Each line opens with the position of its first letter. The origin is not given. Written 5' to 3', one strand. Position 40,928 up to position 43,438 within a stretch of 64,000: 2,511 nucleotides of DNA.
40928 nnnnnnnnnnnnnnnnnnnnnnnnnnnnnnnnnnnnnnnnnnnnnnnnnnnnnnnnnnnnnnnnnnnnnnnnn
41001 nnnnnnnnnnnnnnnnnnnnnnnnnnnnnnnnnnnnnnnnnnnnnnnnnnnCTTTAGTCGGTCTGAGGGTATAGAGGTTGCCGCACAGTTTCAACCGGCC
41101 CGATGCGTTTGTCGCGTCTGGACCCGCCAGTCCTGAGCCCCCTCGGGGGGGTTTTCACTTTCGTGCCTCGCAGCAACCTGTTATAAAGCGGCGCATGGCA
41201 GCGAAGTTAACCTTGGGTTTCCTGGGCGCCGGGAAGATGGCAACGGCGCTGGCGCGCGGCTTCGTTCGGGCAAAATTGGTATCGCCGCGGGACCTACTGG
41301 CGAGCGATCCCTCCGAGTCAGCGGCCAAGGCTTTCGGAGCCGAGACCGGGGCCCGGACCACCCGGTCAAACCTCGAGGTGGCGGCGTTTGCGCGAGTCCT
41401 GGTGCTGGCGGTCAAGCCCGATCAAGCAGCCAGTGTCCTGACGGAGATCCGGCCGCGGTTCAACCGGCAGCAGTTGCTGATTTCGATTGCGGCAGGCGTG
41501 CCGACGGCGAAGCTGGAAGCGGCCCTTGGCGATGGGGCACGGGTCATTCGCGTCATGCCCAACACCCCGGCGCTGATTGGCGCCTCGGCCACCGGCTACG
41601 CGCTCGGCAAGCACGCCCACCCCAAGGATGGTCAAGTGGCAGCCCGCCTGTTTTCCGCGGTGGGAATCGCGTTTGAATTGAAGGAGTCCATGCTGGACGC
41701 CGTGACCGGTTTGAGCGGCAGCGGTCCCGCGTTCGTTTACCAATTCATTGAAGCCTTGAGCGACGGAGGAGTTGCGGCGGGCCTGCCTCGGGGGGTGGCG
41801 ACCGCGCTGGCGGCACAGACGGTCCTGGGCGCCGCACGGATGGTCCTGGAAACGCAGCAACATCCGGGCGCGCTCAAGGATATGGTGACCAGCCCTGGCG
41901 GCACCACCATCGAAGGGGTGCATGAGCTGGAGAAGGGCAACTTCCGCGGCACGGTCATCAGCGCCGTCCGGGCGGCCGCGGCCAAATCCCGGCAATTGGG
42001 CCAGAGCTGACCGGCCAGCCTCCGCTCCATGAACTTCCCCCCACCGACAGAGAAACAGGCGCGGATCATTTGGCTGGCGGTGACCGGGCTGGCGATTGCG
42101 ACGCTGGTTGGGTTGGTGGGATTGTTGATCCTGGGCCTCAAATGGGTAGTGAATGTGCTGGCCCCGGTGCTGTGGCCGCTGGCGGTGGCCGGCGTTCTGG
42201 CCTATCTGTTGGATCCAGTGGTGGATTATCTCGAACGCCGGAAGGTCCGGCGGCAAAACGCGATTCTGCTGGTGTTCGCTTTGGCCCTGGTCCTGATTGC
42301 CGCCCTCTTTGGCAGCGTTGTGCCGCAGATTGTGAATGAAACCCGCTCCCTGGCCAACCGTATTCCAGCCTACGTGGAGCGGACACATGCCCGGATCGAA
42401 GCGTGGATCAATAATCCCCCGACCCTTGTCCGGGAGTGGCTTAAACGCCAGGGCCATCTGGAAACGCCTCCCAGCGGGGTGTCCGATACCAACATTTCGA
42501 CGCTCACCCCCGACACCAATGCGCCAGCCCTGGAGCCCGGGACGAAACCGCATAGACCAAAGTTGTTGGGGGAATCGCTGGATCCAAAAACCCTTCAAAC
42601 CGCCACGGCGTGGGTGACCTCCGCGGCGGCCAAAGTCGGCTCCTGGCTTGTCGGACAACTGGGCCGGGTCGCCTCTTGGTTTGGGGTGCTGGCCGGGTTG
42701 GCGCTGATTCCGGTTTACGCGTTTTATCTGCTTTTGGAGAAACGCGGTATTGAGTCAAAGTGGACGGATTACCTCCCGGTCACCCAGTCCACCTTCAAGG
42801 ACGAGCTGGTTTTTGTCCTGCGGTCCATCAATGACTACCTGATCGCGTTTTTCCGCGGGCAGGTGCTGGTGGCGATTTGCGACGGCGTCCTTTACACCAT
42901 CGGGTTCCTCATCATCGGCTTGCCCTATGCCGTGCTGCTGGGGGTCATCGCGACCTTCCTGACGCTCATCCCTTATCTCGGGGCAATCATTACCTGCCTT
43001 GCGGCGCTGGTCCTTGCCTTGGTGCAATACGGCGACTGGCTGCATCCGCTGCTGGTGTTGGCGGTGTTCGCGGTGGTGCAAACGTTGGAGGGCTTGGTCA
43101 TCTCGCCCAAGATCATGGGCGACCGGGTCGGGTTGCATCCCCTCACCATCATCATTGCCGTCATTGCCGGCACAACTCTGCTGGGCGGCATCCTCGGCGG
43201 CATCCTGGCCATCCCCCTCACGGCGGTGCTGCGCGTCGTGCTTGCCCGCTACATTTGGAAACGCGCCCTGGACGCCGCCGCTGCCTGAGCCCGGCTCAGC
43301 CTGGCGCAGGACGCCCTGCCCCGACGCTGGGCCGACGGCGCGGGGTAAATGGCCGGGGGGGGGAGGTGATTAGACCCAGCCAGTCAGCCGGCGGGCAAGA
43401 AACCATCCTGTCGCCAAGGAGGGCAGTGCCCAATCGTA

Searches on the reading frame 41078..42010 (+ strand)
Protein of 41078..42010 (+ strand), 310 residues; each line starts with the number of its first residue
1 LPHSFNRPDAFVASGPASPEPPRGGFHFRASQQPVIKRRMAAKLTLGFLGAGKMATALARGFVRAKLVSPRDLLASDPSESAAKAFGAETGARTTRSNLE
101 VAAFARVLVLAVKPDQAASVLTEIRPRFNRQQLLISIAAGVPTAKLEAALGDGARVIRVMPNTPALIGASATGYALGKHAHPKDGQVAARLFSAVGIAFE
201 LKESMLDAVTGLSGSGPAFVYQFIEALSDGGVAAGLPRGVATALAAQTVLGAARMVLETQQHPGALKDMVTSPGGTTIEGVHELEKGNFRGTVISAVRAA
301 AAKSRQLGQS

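Call 39: search_protein_families(library=pfam, proteins=[window:41078-42010:+], max_evalue=0.001)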
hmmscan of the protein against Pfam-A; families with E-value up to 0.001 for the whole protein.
window:41078-42010:+ (310 aa): 2 families
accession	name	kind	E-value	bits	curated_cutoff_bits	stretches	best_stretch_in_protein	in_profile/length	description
PF14748.11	P5CR_dimer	-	3.4e-42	143.4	25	1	203-307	1-105/105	Pyrroline-5-carboxylate reductase dimerisation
PF03807.23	F420_oxidored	-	1.6e-17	64.3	21.6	1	46-140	2-94/94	NADP oxidoreductase coenzyme F420-dependent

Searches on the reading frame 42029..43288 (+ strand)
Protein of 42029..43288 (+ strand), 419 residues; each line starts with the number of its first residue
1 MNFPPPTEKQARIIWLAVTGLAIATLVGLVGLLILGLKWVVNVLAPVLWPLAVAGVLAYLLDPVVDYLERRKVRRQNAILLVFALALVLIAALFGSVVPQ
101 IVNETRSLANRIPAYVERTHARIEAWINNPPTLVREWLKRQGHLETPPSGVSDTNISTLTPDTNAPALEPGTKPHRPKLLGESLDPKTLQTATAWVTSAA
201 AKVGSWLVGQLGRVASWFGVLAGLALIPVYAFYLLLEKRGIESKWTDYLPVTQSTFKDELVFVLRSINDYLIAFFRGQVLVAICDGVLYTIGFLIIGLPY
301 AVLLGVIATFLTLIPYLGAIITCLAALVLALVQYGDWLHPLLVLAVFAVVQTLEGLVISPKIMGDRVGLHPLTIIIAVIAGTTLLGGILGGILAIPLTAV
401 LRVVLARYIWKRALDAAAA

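Call 39: search_protein_families(library=pfam, proteins=[window:42029-43288:+], max_evalue=0.001)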
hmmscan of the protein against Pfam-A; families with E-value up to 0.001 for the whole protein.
window:42029-43288:+ (419 aa): 1 family
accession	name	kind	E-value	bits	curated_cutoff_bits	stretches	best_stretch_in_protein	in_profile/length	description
PF01594.21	AI-2E_transport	-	7.5e-63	213.1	34.3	2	188-408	110-326/327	AI-2E family transporter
